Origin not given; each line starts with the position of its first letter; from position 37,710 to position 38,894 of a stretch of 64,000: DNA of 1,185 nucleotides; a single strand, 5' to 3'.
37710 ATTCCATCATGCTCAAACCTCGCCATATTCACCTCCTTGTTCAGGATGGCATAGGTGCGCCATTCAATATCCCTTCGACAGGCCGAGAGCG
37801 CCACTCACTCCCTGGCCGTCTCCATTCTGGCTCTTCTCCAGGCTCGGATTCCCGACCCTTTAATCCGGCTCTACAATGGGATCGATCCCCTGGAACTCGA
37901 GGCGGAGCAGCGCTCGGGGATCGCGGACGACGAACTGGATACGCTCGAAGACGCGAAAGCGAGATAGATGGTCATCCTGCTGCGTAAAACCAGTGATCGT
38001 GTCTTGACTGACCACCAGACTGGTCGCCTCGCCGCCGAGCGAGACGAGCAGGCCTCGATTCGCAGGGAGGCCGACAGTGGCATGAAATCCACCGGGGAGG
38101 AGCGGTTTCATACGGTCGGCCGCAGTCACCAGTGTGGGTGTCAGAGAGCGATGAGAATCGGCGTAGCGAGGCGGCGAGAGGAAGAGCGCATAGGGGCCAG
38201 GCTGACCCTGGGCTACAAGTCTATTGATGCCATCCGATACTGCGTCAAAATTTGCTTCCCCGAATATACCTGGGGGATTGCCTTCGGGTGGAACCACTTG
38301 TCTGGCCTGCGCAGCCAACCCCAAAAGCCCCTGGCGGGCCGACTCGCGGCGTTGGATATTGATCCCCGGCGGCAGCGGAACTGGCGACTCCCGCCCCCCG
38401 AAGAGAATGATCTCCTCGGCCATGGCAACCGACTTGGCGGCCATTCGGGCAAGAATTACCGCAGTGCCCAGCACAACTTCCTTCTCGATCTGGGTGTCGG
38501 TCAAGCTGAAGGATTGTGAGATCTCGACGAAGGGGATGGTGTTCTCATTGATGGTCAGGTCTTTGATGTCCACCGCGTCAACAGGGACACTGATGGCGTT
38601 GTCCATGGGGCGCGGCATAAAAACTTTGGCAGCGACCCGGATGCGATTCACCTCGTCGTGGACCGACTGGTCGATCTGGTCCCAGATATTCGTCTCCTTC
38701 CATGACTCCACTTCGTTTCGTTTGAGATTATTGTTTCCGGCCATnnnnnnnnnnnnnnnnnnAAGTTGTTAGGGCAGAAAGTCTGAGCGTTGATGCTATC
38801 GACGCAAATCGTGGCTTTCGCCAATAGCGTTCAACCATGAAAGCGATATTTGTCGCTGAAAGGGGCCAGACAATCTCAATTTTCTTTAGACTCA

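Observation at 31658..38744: Encapsulin shell gene in a two-gene operon with an uncharacterised cytoplasmic protein of about 2,025 aa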

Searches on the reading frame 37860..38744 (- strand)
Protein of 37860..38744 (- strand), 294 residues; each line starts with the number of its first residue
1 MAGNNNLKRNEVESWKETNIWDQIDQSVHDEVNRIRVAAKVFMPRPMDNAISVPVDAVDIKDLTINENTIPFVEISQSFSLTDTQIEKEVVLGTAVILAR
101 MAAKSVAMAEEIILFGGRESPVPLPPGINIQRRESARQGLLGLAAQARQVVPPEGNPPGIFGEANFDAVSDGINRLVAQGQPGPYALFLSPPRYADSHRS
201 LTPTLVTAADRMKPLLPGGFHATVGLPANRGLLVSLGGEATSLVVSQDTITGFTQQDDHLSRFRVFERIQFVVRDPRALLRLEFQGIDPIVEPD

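Call 7: search_protein_families(library=pfam, proteins=[window:37860-38744:-], max_evalue=1)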
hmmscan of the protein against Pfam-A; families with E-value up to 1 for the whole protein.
window:37860-38744:- (294 aa): 1 family
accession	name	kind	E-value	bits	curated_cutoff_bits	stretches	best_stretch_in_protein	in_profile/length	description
PF04454.18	Linocin_M18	-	3.9e-18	66.1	24.3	2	163-269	147-252/253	Encapsulating protein for peroxidase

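Call 8: search_protein_families(library=ncbifam, proteins=[window:37860-38744:-], max_evalue=1)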
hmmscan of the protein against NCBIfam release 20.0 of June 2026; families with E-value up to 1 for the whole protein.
window:37860-38744:- (294 aa): 1 family
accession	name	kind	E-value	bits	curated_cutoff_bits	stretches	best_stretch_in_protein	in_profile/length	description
NF041155.2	encap_f1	equivalog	1.4e-22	80.3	100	2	163-281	144-260/261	family 1 encapsulin nanocompartment shell protein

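Call 9: search_solved_structures(query=window:37860-38744:-, max_evalue=1, show_alignments=2)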
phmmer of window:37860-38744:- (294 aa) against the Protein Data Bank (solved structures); distinct sequences matched with E-value up to 1: 27.
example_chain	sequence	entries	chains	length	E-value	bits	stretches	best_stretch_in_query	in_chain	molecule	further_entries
4pt2_P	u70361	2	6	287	7e-12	48.4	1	136-286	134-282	Encapsulin protein | Type 1 encapsulin shell protein EncA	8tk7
7s4q_A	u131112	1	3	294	7.5e-12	48.3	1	136-286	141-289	EncA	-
7s20_A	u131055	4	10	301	7.9e-12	48.2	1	136-286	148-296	EncA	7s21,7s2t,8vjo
9fy6_A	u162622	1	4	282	8.2e-12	48.2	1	166-285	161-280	Bacteriocin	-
8v4n_A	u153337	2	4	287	6.6e-11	45.2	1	136-286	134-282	Type 1 encapsulin shell protein EncA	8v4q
6nj8_A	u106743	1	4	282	1.1e-10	44.4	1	166-281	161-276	Encapsulating protein for a DyP-type peroxidase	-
7mh2_A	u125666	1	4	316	1.6e-10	44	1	166-282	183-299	T4GALA Engineered Protein Nanocage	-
8rvj_A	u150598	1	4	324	1.8e-10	43.8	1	166-282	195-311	Type 1 encapsulin shell protein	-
9i8e_C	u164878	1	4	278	1.4e-09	40.8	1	166-282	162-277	Encapsulin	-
9i8f_C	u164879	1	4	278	2.7e-09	39.9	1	166-282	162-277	Encapsulin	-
9b9i_A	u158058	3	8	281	8.2e-09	38.3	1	136-286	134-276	Type 1 encapsulin shell protein EncA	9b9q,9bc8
9zvv_A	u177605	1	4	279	7.7e-07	31.9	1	166-281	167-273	Type 1 encapsulin shell protein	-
9zw3_A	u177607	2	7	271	3e-05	26.6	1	166-281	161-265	Type 1 encapsulin shell protein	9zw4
2e0z_A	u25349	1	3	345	0.0026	20.3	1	167-283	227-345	Virus-like particle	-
7odw_A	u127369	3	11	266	0.0028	20.2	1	169-284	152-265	Linocin_M18 bacteriocin protein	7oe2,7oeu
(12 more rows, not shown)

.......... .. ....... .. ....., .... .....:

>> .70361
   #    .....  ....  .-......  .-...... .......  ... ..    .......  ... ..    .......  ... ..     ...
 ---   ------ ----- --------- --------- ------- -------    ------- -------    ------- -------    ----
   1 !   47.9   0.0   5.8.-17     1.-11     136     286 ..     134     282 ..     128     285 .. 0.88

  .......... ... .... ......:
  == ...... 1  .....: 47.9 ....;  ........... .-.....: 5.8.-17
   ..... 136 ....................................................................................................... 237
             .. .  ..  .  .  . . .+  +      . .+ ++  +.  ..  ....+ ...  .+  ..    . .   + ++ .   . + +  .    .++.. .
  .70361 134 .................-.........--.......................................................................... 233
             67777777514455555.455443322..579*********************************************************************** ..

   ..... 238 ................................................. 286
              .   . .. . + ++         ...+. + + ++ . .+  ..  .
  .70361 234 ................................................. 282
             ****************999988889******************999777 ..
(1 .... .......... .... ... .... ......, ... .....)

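Call 11: find_homologous_proteins(query=window:37860-38744:-)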
Query window:37860-38744:- (294 aa): 171 proteins with E <= 0.001 among 4228 candidates; the best 120 are listed.
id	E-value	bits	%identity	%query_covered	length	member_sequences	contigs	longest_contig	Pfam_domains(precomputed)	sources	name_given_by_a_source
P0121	1.8e-189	646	100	100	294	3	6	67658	PF04454.19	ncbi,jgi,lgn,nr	ncbi:MAG TPA: family 1 encapsulin nanocompartment shell protein [Blastocatellia bacterium]|jgi:hypot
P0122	3.5e-168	576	91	100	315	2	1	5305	PF04454.19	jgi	jgi:uncharacterized linocin/CFP29 family protein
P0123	2.5e-167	573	89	100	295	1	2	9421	PF04454.19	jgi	jgi:uncharacterized linocin/CFP29 family protein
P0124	1.2e-158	545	87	100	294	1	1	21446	PF04454.19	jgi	jgi:uncharacterized linocin/CFP29 family protein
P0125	5.5e-155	533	86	99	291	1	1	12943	PF04454.19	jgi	jgi:uncharacterized linocin/CFP29 family protein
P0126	2.5e-134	465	74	98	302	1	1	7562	PF04454.19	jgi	jgi:uncharacterized linocin/CFP29 family protein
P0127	7.0e-133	460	71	98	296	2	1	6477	PF04454.19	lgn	-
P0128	6.8e-132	457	73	98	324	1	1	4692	PF04454.19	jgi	jgi:encapsulating protein for peroxidase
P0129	3.0e-123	429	70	97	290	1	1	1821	PF04454.19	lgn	-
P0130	4.2e-118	412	66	99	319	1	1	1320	PF04454.19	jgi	jgi:hypothetical protein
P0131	6.2e-97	342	59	97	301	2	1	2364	PF04454.19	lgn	-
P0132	8.8e-90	319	78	66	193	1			PF04454.19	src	-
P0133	2.9e-72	261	51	96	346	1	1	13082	PF04454.19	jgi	jgi:uncharacterized linocin/CFP29 family protein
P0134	2.4e-71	258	48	97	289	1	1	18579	PF04454.19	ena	-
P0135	4.1e-71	258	50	96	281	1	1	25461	PF04454.19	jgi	jgi:uncharacterized linocin/CFP29 family protein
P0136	6.9e-71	257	50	96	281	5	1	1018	PF04454.19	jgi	jgi:uncharacterized linocin/CFP29 family protein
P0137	1.2e-69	253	48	96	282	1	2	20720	PF04454.19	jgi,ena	jgi:uncharacterized linocin/CFP29 family protein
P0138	2.1e-69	252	49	96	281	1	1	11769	PF04454.19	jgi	jgi:uncharacterized linocin/CFP29 family protein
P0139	2.3e-68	249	48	96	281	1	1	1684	PF04454.19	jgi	jgi:uncharacterized linocin/CFP29 family protein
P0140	2.9e-68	248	49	96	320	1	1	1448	PF04454.19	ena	-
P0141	4.7e-67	244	48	96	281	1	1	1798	PF04454.19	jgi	-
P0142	1.0e-66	243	48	96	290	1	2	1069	PF04454.19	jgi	jgi:uncharacterized linocin/CFP29 family protein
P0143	4.5e-66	241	47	96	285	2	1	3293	PF04454.19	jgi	jgi:uncharacterized linocin/CFP29 family protein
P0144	1.5e-64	236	47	96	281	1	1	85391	PF04454.19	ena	-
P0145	2.4e-64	235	46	96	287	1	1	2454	PF04454.19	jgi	jgi:uncharacterized linocin/CFP29 family protein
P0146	4.5e-64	234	48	95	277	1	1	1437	PF04454.19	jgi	jgi:uncharacterized linocin/CFP29 family protein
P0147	4.7e-64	234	47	96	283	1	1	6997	PF04454.19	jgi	jgi:uncharacterized linocin/CFP29 family protein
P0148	5.8e-64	234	49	87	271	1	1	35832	PF04454.19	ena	-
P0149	2.5e-63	232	48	96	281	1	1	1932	PF04454.19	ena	-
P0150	1.5e-62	230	46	96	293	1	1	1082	PF04454.19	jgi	jgi:uncharacterized linocin/CFP29 family protein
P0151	2.0e-62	229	46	96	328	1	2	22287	PF04454.19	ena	-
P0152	2.4e-62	229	46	97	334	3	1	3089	PF04454.19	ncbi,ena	-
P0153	4.8e-62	228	47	95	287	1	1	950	PF04454.19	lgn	-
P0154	5.8e-62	228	47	96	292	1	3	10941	PF04454.19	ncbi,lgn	-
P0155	9.3e-62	227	48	96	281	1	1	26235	PF04454.19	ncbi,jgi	jgi:uncharacterized linocin/CFP29 family protein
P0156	9.7e-62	227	47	96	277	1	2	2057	PF04454.19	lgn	-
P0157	2.0e-61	226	46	96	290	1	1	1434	PF04454.19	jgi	jgi:uncharacterized linocin/CFP29 family protein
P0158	2.7e-61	225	44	96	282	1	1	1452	PF04454.19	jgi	jgi:uncharacterized linocin/CFP29 family protein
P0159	2.8e-61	225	47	95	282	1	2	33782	PF04454.19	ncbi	-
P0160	4.7e-61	225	45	96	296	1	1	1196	PF04454.19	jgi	jgi:uncharacterized linocin/CFP29 family protein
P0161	5.2e-61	224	45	96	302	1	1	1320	PF04454.19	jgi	jgi:uncharacterized linocin/CFP29 family protein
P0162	1.4e-60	223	46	96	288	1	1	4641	PF04454.19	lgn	-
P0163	1.7e-60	223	46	96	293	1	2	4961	PF04454.19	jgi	jgi:uncharacterized linocin/CFP29 family protein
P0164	2.8e-60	222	45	96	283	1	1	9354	PF04454.19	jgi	jgi:uncharacterized linocin/CFP29 family protein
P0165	3.1e-60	222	45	96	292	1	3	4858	PF04454.19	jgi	jgi:uncharacterized linocin/CFP29 family protein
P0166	1.5e-58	216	44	97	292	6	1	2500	PF04454.19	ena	-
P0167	3.9e-58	215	45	95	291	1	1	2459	PF04454.19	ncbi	-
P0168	1.0e-57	214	55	43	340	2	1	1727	PF04454.19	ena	-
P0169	1.4e-57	213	43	96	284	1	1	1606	PF04454.19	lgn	-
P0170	2.5e-57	212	45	96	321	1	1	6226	PF04454.19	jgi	jgi:uncharacterized linocin/CFP29 family protein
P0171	3.0e-57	212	40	96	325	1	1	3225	PF04454.19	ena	-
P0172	2.9e-56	209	40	96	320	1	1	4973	PF04454.19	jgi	jgi:uncharacterized linocin/CFP29 family protein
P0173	1.0e-54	204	38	96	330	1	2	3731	PF04454.19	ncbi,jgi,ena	-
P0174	1.6e-54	203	46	92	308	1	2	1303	PF04454.19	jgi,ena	jgi:uncharacterized linocin/CFP29 family protein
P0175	8.0e-54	201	52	43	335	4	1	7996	PF04454.19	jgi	-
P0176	8.6e-54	201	43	95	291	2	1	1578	PF04454.19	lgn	-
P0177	1.2e-53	200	45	90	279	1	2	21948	PF04454.19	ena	-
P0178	2.4e-52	196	45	96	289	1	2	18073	PF04454.19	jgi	-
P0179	2.8e-52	196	42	96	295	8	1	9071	PF04454.19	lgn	-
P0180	4.1e-52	195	45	95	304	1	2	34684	PF04454.19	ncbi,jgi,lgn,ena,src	-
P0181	4.9e-52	195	45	92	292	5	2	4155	PF04454.19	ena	-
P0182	7.4e-52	194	42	95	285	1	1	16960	PF04454.19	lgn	-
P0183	1.3e-51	194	43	92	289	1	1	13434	PF04454.19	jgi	jgi:uncharacterized linocin/CFP29 family protein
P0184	1.3e-51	194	42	93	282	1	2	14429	PF04454.19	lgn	-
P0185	1.6e-51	193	43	92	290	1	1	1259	PF04454.19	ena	-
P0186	9.4e-51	191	43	94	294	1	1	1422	PF04454.19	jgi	jgi:uncharacterized linocin/CFP29 family protein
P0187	2.2e-49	186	43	92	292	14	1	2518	PF04454.19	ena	-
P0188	6.8e-49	185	44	96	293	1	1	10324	PF04454.19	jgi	jgi:uncharacterized linocin/CFP29 family protein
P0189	8.8e-49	184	41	94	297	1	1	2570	PF04454.19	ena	-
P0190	1.5e-48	184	41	96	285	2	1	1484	PF04454.19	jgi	jgi:uncharacterized linocin/CFP29 family protein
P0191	3.5e-48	182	43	96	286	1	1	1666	PF04454.19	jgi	-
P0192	3.5e-47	179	37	96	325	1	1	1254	PF04454.19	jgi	jgi:uncharacterized linocin/CFP29 family protein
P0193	9.0e-47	178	42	93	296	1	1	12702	PF04454.19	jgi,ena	-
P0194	1.6e-46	177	42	93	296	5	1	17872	PF04454.19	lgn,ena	-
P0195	2.4e-46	176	42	96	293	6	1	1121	PF04454.19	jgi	jgi:uncharacterized linocin/CFP29 family protein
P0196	3.8e-46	176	39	96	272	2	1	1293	PF04454.19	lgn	-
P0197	6.7e-46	175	43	55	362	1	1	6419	PF04454.19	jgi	jgi:uncharacterized linocin/CFP29 family protein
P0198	1.0e-45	174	41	94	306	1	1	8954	PF04454.19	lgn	-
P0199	1.0e-45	174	41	95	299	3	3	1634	PF04454.19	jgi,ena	-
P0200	1.5e-45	174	39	97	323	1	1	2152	PF04454.19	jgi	jgi:uncharacterized linocin/CFP29 family protein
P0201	3.6e-45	172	39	96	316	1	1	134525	PF04454.19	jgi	jgi:uncharacterized linocin/CFP29 family protein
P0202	4.7e-45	172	41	96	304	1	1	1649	PF04454.19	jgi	jgi:uncharacterized linocin/CFP29 family protein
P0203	5.1e-45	172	40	95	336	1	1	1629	PF04454.19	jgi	jgi:uncharacterized linocin/CFP29 family protein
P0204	2.1e-44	170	41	95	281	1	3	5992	PF04454.19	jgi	jgi:uncharacterized linocin/CFP29 family protein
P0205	1.7e-43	167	41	95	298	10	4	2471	PF04454.19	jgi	jgi:uncharacterized linocin/CFP29 family protein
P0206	1.9e-43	167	37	96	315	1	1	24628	PF04454.19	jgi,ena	jgi:uncharacterized linocin/CFP29 family protein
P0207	2.3e-43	167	50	64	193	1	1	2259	PF04454.19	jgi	jgi:uncharacterized linocin/CFP29 family protein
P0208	3.2e-43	166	36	95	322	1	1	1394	PF04454.19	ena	-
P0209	4.0e-43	166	40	94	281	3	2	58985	PF04454.19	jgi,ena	jgi:Uncharacterized protein, linocin/CFP29 homolog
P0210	6.0e-43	165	41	95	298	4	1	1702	PF04454.19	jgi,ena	jgi:uncharacterized linocin/CFP29 family protein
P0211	6.1e-43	165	38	96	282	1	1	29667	PF04454.19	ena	-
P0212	1.5e-42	164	38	95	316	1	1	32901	PF04454.19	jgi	jgi:uncharacterized linocin/CFP29 family protein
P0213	6.2e-42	162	53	43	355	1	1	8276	PF04454.19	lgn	-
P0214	6.7e-42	162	50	43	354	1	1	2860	PF04454.19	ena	-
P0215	7.1e-42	162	37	96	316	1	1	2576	PF04454.19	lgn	-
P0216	8.0e-42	161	39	95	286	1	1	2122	PF04454.19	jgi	jgi:uncharacterized linocin/CFP29 family protein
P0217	1.5e-41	161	41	96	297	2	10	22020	PF04454.19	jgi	jgi:uncharacterized linocin/CFP29 family protein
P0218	2.1e-41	160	38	96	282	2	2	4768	PF04454.19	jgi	jgi:uncharacterized linocin/CFP29 family protein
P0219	2.2e-41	160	38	88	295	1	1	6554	PF04454.19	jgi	jgi:uncharacterized linocin/CFP29 family protein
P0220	3.2e-41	160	41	96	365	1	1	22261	PF04454.19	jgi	jgi:uncharacterized linocin/CFP29 family protein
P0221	4.6e-41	159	40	95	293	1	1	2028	PF04454.19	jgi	jgi:uncharacterized linocin/CFP29 family protein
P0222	5.5e-41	159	38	96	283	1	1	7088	PF04454.19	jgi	jgi:uncharacterized linocin/CFP29 family protein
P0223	2.0e-40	157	51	43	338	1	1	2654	PF04454.19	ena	-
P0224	5.9e-40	155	38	96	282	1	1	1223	PF04454.19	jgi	jgi:uncharacterized linocin/CFP29 family protein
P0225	1.8e-39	154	39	96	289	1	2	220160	PF04454.19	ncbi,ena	ncbi:MAG: encapsulin [Chthoniobacterales bacterium]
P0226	2.2e-39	153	38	95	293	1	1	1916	PF04454.19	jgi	jgi:uncharacterized linocin/CFP29 family protein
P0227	2.6e-39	153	37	96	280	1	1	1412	PF04454.19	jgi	jgi:uncharacterized linocin/CFP29 family protein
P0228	6.3e-39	152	39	95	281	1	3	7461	PF04454.19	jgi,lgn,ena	-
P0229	1.4e-38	151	38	96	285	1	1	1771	PF04454.19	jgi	jgi:uncharacterized linocin/CFP29 family protein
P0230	1.6e-38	151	36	95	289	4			PF04454.19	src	-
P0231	2.5e-38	150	39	95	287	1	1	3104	PF04454.19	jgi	jgi:uncharacterized linocin/CFP29 family protein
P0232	3.0e-38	150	37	96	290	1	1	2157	PF04454.19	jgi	jgi:uncharacterized linocin/CFP29 family protein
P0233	4.3e-38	149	38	95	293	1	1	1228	PF04454.19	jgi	jgi:uncharacterized linocin/CFP29 family protein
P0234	5.1e-38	149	38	95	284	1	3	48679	PF04454.19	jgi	jgi:uncharacterized linocin/CFP29 family protein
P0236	5.1e-37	146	38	96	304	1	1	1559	PF04454.19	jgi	jgi:uncharacterized linocin/CFP29 family protein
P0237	1.5e-36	144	38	95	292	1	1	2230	PF04454.19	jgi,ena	-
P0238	3.2e-36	143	38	95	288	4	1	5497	PF04454.19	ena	-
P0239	3.6e-36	143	38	96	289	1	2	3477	PF04454.19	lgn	-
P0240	4.2e-36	143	40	94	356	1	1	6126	PF04454.19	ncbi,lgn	-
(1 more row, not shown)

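Call 28: search_protein_families(library=phrogs, proteins=[window:37860-38744:-], max_evalue=0.1)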
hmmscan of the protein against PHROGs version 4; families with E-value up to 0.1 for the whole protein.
window:37860-38744:- (294 aa): 0 families

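Call 29: search_protein_families(library=padloc, proteins=[window:37860-38744:-], max_evalue=0.1)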
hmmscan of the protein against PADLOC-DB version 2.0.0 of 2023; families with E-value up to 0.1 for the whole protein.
window:37860-38744:- (294 aa): 0 families

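Call 47: find_encoding_contigs(protein=P0135, flank=8000, max_places=1)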
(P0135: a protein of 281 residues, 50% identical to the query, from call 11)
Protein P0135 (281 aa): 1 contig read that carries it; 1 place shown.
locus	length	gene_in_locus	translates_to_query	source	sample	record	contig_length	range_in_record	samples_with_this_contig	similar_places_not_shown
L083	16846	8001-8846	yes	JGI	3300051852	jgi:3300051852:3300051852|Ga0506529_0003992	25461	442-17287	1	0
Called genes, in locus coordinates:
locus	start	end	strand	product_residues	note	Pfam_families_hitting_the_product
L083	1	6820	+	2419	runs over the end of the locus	?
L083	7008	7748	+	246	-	-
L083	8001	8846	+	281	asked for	PF04454:Linocin_M18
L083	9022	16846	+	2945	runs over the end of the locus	PF01471:PG_binding_1, PF03538:VRP1 (faint), PF20220:ABC_toxin_N, PF18413:Neuraminidase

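Call 48: find_encoding_contigs(protein=P0144, flank=8000, max_places=1)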
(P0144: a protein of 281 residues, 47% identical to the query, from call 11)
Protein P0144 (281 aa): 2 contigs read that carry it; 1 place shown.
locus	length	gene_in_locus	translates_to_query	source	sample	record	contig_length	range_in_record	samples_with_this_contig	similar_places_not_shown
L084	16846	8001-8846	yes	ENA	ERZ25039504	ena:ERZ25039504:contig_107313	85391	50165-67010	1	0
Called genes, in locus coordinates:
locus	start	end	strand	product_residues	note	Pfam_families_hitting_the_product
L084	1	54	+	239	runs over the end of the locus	PF03534:SpvB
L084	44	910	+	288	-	PF03534:SpvB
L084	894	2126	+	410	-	PF13517:FG-GAP_3 (weak), PF12256:TcdB_toxin_midN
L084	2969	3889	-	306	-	-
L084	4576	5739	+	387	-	PF05593:RHS_repeat (faint)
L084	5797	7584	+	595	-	-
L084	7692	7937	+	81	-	-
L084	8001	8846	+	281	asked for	PF04454:Linocin_M18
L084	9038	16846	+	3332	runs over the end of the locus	PF01471:PG_binding_1, PF20220:ABC_toxin_N, PF18413:Neuraminidase, PF18276:TcA_TcB_BD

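Call 54: find_related_loci(query=A4, collection=metagenome_contigs, flank=10000)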
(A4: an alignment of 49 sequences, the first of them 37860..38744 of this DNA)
Query A4 (294 aa) in metagenome_contigs; peptide patterns used: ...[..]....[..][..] (x = any residue, [..] = any of these).
71 stretches matched a pattern; 29 encode a relative of the query (tblastn E <= 1e-3); 29 distinct loci.
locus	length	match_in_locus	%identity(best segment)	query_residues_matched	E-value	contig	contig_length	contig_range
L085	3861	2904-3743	51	4-285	1e-79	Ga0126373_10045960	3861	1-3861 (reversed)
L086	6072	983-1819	48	5-285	8e-76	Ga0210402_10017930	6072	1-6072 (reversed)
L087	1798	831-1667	48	5-285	5e-78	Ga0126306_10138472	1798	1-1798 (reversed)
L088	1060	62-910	48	4-285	4e-79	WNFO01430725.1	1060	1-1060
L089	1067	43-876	47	5-284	2e-77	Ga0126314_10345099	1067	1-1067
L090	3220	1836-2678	45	5-285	2e-71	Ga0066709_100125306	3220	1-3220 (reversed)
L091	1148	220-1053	48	5-284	3e-74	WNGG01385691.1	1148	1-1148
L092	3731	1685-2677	38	3-285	2e-62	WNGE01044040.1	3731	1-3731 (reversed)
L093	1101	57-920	43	5-285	2e-62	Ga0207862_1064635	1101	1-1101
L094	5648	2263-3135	41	4-284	6e-58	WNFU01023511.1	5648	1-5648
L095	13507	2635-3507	41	4-284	7e-58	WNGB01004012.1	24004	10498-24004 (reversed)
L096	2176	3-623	50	79-285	1e-58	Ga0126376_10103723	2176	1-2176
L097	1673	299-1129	44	5-284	6e-59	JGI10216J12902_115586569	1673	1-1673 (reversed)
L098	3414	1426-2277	42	15-292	2e-56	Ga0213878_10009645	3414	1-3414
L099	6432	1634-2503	43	4-284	3e-56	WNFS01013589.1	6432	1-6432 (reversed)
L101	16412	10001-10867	40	6-285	7e-56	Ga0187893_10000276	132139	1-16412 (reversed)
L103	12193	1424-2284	41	5-284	1e-51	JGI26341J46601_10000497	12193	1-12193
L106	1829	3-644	44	86-284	1e-42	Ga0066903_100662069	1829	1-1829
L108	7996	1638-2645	52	3-285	5e-38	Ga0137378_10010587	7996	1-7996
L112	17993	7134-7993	45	4-285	2e-44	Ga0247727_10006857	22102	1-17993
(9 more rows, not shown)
